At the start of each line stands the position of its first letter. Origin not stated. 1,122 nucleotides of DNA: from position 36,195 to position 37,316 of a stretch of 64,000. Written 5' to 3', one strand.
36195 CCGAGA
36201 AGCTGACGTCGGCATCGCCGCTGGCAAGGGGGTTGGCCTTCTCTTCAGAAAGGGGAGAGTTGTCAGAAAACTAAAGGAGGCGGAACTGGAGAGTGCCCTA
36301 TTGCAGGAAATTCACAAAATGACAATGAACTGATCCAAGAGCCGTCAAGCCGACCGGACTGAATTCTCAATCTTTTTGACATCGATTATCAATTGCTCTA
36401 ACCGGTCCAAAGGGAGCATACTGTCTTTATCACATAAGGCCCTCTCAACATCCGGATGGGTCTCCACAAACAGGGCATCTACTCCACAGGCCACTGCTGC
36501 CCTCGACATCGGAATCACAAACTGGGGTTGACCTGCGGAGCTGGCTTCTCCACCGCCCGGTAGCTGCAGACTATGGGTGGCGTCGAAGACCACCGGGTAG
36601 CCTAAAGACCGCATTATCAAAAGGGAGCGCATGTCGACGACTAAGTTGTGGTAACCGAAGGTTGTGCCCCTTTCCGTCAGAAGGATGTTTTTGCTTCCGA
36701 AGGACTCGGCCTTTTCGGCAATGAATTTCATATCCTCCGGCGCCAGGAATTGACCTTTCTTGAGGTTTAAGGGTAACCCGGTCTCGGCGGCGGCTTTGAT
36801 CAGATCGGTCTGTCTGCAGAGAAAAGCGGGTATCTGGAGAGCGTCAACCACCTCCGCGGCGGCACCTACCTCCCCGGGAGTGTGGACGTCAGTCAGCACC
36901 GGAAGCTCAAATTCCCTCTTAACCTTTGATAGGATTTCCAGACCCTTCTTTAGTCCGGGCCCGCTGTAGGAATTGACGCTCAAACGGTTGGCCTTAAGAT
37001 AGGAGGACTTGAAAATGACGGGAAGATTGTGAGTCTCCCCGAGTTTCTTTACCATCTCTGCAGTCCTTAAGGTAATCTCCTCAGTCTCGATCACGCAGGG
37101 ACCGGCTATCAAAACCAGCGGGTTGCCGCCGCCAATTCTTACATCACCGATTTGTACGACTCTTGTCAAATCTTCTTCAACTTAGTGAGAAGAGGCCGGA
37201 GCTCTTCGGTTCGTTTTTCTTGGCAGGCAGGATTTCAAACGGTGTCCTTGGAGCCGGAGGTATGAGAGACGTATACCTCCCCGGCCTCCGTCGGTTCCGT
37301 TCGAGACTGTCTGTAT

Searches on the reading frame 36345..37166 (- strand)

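Call 28: search_protein_families(library=pfam, proteins=[window:36345-37166:-], max_evalue=0.00001)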
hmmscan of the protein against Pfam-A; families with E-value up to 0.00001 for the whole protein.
window:36345-37166:- (273 aa): 1 family
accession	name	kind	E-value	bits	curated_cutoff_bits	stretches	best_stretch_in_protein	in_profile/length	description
PF00793.26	DAHP_synth_1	-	1.3e-67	228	25.5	1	8-267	9-265/270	DAHP synthetase I family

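Call 30: search_protein_families(library=ncbifam, proteins=[window:36345-37166:-], max_evalue=0.00001)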
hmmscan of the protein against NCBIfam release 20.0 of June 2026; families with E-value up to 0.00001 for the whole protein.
window:36345-37166:- (273 aa): 8 families
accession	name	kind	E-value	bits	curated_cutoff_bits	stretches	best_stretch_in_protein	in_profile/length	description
NF003543.0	PRK05198.1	equivalog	7.7e-115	382.6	242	1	3-271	4-272/273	3-deoxy-8-phosphooctulonate synthase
TIGR01362.1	KDO8P_synth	equivalog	1e-109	365.7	314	1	16-271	2-257/258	3-deoxy-8-phosphooctulonate synthase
NF009109.0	PRK12457.1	equivalog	3.5e-83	279.1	457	1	4-272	4-274/281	3-deoxy-8-phosphooctulonate synthase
NF006421.0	PRK08673.1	subfamily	3.3e-43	148.2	335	1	2-271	81-334/338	3-deoxy-7-phosphoheptulonate synthase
TIGR01361.1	DAHP_synth_Bsub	equivalog_domain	2.6e-36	125.3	267.75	1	3-264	13-258/260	3-deoxy-7-phosphoheptulonate synthase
NF009239.0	PRK12595.1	equivalog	1.1e-32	113.4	279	1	3-270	106-357/360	bifunctional 3-deoxy-7-phosphoheptulonate synthase/chorismate mutase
NF041229.1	BagF_FevY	exception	1.8e-31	109.6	700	1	3-260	78-319/340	phospho-2-dehydro-3-deoxyheptonate aldolase BagF/FevY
NF009933.0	PRK13396.1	subfamily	2.9e-31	108.8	486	1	7-270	92-341/352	3-deoxy-7-phosphoheptulonate synthase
